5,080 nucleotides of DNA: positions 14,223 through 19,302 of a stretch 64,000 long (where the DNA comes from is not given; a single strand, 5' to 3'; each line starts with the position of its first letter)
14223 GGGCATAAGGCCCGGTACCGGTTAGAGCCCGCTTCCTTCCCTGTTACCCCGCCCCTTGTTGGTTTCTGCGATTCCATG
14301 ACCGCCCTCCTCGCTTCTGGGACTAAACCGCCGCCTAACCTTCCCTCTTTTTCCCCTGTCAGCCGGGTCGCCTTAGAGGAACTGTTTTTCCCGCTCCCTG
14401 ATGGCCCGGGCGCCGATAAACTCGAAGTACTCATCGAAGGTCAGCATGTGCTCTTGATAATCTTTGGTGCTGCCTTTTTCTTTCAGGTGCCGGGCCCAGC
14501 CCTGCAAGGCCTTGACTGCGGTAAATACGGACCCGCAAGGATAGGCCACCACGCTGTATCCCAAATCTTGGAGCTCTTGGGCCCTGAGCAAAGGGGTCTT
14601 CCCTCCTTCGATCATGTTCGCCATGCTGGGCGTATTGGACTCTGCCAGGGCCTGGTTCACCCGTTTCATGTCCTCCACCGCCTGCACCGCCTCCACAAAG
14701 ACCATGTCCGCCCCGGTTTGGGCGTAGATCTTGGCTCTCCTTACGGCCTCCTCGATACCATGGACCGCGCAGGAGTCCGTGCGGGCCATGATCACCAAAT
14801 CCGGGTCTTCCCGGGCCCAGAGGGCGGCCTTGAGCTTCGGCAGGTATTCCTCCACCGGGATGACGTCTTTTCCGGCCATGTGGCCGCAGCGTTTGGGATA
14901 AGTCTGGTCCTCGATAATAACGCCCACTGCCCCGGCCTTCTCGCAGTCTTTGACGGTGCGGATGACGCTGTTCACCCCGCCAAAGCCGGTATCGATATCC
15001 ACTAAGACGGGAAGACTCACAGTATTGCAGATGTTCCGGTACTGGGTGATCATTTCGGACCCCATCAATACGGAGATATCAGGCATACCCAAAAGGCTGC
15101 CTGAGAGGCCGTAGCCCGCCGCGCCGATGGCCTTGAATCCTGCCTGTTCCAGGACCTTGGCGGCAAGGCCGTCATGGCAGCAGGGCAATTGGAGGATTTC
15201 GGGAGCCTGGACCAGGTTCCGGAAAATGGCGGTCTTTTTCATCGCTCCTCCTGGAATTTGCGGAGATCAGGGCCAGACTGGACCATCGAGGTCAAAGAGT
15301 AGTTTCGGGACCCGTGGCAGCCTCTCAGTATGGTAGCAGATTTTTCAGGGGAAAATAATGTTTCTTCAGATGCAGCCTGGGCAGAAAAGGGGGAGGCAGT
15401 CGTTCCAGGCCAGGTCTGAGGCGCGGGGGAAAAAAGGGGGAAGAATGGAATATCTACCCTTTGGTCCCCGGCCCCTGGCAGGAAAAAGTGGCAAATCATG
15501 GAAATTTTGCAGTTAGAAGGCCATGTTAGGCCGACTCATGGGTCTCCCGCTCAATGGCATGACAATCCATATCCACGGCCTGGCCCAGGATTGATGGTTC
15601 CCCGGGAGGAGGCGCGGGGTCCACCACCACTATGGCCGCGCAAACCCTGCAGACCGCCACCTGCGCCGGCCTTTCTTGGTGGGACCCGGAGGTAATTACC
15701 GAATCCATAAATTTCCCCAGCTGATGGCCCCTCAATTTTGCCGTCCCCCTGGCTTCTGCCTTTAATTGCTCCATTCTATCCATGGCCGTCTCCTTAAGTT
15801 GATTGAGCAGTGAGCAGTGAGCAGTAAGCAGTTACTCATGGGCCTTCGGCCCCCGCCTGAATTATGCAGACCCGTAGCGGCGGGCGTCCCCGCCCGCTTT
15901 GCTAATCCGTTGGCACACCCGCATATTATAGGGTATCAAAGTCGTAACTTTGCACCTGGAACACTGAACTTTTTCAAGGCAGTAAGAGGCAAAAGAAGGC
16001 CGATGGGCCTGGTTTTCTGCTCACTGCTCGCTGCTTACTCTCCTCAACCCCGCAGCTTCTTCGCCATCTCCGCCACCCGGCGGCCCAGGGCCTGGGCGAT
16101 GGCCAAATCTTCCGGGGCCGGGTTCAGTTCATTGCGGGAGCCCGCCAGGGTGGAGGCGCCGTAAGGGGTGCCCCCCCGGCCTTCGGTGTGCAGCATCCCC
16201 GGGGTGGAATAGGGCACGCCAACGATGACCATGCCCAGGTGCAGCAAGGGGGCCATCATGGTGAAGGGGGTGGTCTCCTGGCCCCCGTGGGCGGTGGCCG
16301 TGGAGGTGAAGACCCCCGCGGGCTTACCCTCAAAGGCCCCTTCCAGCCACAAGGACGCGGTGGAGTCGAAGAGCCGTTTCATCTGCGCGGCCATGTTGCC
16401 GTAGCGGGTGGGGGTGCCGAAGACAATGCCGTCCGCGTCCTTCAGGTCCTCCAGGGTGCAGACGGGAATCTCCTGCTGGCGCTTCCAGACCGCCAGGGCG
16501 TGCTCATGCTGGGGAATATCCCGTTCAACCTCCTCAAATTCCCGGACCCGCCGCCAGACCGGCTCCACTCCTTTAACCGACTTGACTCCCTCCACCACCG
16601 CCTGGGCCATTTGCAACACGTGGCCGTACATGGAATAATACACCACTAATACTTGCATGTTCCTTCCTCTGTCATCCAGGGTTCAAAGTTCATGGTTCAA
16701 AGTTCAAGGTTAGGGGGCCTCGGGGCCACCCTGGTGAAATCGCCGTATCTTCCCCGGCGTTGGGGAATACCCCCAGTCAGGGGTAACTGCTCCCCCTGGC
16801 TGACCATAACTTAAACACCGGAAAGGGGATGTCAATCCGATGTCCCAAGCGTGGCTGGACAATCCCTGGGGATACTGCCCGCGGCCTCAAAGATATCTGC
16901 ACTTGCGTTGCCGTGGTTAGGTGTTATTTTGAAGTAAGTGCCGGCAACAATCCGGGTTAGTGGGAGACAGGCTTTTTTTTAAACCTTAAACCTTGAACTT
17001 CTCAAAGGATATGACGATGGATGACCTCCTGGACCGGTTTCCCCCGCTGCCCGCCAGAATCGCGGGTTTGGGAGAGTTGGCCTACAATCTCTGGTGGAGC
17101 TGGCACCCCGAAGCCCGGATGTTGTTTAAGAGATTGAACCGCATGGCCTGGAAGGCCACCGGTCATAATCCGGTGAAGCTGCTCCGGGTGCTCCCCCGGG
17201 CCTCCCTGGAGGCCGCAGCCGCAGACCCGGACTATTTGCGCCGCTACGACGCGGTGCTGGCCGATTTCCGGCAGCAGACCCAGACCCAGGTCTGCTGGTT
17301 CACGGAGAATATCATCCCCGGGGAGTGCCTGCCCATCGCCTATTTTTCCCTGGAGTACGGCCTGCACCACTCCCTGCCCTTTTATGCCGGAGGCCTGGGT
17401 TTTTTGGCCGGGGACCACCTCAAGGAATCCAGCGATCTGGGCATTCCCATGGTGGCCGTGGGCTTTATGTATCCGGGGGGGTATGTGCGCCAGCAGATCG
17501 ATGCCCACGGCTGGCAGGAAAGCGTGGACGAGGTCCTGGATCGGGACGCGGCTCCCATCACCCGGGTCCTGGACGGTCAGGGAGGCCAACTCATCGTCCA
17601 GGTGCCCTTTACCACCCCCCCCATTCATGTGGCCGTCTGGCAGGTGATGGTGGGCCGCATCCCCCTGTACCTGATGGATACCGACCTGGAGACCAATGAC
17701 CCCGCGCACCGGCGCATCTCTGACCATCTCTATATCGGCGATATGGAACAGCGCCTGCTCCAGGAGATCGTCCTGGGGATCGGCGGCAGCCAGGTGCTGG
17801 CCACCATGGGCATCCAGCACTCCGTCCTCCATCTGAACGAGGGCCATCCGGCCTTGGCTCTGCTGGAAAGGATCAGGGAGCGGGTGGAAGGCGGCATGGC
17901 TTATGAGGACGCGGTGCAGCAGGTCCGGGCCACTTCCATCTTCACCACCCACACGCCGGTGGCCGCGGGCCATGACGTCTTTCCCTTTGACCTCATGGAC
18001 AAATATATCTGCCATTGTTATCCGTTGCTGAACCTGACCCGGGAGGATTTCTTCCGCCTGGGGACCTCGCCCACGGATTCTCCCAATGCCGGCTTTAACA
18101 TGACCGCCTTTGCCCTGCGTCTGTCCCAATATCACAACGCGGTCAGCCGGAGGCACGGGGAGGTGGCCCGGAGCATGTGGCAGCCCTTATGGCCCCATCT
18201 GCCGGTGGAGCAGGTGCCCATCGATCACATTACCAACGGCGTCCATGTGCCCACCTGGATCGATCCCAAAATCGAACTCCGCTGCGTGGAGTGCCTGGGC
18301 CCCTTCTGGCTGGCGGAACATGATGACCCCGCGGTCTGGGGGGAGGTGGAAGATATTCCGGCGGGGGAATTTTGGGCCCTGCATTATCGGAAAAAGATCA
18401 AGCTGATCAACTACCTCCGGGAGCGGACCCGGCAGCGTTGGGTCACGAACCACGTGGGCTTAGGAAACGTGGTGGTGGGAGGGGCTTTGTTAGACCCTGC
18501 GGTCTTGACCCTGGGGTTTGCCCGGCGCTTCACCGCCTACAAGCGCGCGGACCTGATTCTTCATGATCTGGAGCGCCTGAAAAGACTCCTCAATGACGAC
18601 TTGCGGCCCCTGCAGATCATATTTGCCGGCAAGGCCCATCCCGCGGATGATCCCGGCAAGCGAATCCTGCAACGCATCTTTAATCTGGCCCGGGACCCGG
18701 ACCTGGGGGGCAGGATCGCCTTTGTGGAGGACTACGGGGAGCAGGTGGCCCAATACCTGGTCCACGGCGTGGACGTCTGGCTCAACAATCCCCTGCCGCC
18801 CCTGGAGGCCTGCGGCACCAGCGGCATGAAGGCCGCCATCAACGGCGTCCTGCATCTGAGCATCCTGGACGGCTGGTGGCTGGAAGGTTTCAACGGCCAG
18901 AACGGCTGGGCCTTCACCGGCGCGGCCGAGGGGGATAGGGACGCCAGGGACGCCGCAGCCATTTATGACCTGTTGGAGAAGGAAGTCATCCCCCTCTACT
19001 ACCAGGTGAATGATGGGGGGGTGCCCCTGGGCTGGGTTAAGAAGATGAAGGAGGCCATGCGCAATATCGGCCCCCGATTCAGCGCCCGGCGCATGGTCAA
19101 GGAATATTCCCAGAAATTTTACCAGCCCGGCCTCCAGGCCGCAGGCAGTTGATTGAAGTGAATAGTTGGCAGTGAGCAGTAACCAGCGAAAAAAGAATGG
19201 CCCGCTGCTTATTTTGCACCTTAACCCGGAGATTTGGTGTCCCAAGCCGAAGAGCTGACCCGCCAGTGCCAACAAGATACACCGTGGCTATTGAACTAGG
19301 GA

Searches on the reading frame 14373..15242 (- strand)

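Call 29: search_protein_families(library=pfam, proteins=[window:14373-15242:-], max_evalue=0.00001)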
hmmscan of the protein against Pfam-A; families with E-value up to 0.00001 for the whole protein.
window:14373-15242:- (289 aa): 2 families
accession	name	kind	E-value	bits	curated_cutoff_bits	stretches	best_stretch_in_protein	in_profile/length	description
PF13714.12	PEP_mutase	-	7.9e-48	163.6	31.5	1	7-252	1-238/240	Phosphoenolpyruvate phosphomutase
PF00463.27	ICL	-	1.1e-16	60.9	26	1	78-171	151-247/526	Isocitrate lyase family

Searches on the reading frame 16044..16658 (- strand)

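Call 29: search_protein_families(library=pfam, proteins=[window:16044-16658:-], max_evalue=0.00001)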
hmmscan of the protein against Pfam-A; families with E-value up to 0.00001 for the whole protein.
window:16044-16658:- (204 aa): 3 families
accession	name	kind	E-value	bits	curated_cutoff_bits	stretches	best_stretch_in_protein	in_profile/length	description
PF03358.20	FMN_red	-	4.4e-13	49.5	24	1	66-148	62-142/152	NADPH-dependent FMN reductase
PF00258.30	Flavodoxin_1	-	2.6e-08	34.6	25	1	5-131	1-132/143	Flavodoxin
PF02525.22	Flavodoxin_2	-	2.8e-06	27.6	27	1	1-150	1-169/198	Flavodoxin-like fold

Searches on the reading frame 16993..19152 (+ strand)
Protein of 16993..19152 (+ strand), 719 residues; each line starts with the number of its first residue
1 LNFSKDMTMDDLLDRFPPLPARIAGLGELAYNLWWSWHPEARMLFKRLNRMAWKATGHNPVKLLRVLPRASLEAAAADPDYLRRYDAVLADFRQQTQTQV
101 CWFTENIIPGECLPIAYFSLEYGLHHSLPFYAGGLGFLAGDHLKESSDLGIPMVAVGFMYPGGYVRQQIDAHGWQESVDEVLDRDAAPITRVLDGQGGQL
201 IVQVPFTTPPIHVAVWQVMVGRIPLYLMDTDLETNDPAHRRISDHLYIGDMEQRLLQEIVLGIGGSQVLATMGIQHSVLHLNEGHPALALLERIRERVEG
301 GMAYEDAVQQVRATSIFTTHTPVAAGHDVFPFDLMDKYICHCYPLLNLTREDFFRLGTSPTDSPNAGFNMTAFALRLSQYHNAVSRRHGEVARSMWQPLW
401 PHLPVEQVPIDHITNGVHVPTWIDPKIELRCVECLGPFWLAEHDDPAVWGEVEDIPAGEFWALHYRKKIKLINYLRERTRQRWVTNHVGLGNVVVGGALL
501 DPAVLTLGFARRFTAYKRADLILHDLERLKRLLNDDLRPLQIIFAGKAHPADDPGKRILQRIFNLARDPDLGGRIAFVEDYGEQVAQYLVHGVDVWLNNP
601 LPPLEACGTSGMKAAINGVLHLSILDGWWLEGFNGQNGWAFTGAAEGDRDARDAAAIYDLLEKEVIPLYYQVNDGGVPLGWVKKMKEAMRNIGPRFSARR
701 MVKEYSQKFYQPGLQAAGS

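Call 29: search_protein_families(library=pfam, proteins=[window:16993-19152:+], max_evalue=0.00001)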
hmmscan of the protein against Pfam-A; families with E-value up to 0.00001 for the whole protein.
window:16993-19152:+ (719 aa): 2 families
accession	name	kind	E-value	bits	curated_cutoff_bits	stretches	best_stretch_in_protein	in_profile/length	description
PF11897.13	DUF3417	-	1.5e-34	119.1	25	1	19-128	1-109/109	Protein of unknown function (DUF3417)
PF00343.26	Phosphorylase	-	2.1e-24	86.2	27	1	275-628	216-580/713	Carbohydrate phosphorylase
